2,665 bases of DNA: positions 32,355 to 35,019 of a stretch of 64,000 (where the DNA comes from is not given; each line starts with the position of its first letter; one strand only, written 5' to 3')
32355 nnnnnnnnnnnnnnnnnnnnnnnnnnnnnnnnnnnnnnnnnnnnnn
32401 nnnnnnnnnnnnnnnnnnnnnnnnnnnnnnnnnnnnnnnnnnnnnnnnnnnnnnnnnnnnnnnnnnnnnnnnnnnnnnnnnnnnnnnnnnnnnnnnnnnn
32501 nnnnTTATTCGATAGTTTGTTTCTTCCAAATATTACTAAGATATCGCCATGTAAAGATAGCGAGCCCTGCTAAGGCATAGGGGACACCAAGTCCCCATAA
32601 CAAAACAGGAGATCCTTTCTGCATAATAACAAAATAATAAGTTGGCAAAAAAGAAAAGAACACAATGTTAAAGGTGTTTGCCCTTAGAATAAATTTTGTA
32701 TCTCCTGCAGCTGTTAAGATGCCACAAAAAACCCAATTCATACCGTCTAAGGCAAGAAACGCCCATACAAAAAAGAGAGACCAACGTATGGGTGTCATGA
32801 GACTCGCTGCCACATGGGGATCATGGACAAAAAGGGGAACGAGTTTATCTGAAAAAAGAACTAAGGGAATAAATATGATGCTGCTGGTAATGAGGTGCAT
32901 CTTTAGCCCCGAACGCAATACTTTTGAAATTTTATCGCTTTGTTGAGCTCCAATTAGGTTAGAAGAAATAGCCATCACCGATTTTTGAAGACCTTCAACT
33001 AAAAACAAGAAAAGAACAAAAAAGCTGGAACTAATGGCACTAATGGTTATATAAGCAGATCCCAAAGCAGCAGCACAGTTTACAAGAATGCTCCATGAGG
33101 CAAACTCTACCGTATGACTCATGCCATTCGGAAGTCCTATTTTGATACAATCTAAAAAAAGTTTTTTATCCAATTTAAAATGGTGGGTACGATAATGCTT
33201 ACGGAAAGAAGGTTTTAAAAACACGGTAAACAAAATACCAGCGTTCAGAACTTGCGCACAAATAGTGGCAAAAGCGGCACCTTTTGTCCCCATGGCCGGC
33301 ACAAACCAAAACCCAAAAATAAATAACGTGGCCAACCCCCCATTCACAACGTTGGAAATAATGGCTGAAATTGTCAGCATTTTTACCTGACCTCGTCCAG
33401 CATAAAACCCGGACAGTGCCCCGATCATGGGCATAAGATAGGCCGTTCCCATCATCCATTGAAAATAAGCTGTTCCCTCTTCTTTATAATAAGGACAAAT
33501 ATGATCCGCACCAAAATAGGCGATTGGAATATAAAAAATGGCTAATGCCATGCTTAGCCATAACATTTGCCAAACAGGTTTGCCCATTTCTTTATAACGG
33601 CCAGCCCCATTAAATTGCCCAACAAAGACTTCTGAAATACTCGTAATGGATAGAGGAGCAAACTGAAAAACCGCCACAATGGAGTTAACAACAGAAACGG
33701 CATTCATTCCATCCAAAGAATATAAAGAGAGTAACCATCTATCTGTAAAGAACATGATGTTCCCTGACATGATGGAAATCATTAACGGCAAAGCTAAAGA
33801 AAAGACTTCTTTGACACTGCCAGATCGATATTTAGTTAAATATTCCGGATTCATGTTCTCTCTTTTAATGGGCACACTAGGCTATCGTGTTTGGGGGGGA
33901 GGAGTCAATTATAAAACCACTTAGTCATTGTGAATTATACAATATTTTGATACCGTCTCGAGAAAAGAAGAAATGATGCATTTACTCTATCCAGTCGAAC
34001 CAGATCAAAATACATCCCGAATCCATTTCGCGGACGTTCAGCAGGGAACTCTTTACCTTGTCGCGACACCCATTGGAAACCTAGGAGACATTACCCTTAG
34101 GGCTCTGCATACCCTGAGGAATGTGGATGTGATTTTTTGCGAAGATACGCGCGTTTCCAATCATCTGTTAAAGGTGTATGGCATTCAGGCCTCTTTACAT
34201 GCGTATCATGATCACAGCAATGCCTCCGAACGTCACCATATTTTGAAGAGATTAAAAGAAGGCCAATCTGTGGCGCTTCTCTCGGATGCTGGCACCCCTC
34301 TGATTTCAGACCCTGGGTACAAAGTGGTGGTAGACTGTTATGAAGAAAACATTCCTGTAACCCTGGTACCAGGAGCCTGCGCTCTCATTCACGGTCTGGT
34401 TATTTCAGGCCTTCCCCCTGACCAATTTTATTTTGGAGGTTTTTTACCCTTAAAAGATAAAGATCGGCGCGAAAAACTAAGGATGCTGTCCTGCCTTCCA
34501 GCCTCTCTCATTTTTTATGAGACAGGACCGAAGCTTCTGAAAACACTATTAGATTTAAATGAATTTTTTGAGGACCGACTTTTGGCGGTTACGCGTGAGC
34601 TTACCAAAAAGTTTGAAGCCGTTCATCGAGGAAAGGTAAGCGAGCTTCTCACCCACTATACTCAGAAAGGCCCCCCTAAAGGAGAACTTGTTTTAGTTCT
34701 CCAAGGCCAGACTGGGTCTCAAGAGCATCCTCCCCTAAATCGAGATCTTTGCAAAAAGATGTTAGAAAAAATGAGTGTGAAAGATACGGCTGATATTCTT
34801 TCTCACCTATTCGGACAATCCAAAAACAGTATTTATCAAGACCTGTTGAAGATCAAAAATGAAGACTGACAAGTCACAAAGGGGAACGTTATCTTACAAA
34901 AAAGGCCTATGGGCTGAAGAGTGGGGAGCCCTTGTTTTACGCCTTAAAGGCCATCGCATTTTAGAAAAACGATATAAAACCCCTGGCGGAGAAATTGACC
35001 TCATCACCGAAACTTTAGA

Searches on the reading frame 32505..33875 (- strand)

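Call 57: search_protein_families(library=pfam, proteins=[window:32505-33875:-], max_evalue=0.0001)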
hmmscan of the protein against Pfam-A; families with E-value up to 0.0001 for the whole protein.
window:32505-33875:- (456 aa): 1 family
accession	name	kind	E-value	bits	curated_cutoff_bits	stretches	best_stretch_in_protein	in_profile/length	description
PF01554.23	MatE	-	7.3e-26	91.2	24.9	2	30-178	1-155/161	MatE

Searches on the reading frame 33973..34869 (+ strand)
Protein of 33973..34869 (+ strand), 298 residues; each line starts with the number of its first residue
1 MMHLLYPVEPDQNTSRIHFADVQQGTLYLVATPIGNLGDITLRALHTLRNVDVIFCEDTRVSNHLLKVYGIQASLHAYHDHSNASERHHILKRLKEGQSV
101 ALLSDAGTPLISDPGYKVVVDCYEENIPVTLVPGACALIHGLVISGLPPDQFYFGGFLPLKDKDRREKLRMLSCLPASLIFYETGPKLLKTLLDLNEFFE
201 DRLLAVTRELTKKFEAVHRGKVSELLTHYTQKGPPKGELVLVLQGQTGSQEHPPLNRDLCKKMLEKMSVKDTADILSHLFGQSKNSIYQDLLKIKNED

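Call 58: search_protein_families(library=pfam, proteins=[window:33973-34869:+], max_evalue=0.0001)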
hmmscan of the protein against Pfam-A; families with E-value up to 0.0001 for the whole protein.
window:33973-34869:+ (298 aa): 1 family
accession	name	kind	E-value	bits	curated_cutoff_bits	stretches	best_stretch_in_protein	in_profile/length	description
PF00590.25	TP_methylase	-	6e-30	105.2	27.8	1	26-225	1-211/212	Tetrapyrrole (Corrin/Porphyrin) Methylases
